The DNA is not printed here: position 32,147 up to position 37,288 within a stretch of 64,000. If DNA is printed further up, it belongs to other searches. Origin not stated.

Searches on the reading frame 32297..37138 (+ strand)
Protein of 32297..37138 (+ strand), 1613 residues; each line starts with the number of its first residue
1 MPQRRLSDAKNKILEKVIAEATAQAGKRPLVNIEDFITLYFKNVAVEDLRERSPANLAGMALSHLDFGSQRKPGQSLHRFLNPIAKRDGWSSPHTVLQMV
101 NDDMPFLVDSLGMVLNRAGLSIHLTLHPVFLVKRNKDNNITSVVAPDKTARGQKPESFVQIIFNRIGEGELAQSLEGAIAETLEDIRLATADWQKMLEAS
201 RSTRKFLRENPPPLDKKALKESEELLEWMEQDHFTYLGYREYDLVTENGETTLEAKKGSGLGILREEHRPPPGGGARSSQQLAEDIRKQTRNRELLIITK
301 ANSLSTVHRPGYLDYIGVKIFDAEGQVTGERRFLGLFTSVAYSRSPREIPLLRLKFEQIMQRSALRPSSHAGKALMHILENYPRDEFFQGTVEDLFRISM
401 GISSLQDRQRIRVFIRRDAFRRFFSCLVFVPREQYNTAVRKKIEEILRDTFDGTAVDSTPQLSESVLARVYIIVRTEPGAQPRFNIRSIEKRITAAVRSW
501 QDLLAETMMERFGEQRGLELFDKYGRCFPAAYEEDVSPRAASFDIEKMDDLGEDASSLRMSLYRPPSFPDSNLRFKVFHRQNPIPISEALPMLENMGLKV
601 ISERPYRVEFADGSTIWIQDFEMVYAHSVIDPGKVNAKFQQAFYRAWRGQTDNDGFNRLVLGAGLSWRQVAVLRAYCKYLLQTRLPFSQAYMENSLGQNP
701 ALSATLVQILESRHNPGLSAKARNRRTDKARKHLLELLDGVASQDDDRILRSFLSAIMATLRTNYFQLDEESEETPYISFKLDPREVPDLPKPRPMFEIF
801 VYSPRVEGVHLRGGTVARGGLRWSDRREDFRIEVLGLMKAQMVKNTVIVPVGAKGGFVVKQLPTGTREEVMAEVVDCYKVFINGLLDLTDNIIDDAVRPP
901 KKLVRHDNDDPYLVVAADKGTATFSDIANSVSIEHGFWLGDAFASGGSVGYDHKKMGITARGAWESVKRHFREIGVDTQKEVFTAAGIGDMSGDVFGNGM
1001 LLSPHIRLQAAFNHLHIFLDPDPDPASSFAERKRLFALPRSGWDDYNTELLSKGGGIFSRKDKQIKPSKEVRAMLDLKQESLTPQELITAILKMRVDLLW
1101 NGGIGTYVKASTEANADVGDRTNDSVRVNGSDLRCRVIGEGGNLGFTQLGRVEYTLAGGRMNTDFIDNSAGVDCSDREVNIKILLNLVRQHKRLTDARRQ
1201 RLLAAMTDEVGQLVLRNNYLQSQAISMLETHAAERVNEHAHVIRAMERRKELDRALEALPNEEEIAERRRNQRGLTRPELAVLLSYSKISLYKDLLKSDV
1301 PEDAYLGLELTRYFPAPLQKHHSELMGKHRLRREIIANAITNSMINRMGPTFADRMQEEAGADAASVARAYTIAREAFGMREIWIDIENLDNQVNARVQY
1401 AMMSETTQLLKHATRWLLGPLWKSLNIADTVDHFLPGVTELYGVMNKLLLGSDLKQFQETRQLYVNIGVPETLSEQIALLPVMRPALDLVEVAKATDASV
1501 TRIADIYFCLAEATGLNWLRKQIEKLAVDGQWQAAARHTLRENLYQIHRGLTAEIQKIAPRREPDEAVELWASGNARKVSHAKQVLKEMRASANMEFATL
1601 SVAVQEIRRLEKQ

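Call 9: search_protein_families(library=pfam, proteins=[window:32297-37138:+], max_evalue=0.001)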
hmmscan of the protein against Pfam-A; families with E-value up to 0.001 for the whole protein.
window:32297-37138:+ (1613 aa): 8 families
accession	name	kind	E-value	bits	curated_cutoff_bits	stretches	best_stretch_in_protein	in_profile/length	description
PF05088.18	Bac_GDH_CD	-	4.9e-264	876.8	22.8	1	735-1227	3-496/497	Bacterial NAD-glutamate dehydrogenase, catalytic domain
PF21074.2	GDH_C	-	2.1e-115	385.9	26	1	1273-1608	2-338/339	Glutamate dehydrogenase, C-terminal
PF21075.3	GDH_ACT1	-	2.3e-41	141.4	23.7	1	36-176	1-141/144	Glutamate dehydrogenase, ACT1 domain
PF21076.3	GDH_ACT2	-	1.2e-32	112.8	22.8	1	412-501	1-90/90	Glutamate dehydrogenase, ACT2 domain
PF21077.3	GDH_ACT3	-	1.1e-26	92.7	22.2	1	558-628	2-72/80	Glutamate dehydrogenase, ACT3 domain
PF21078.2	GDH_HM3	-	8.1e-26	90.4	24.6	1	652-716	2-66/66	Glutamate dehydrogenase, helical motif 3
PF21073.2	GDH_HM1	-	2.1e-22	79.2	21.2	1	349-408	1-60/60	Glutamate dehydrogenase, helical motif 1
PF21079.2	GDH_HM2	-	7.6e-14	51.9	21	1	509-551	3-45/45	Glutamate dehydrogenase, helical motif 2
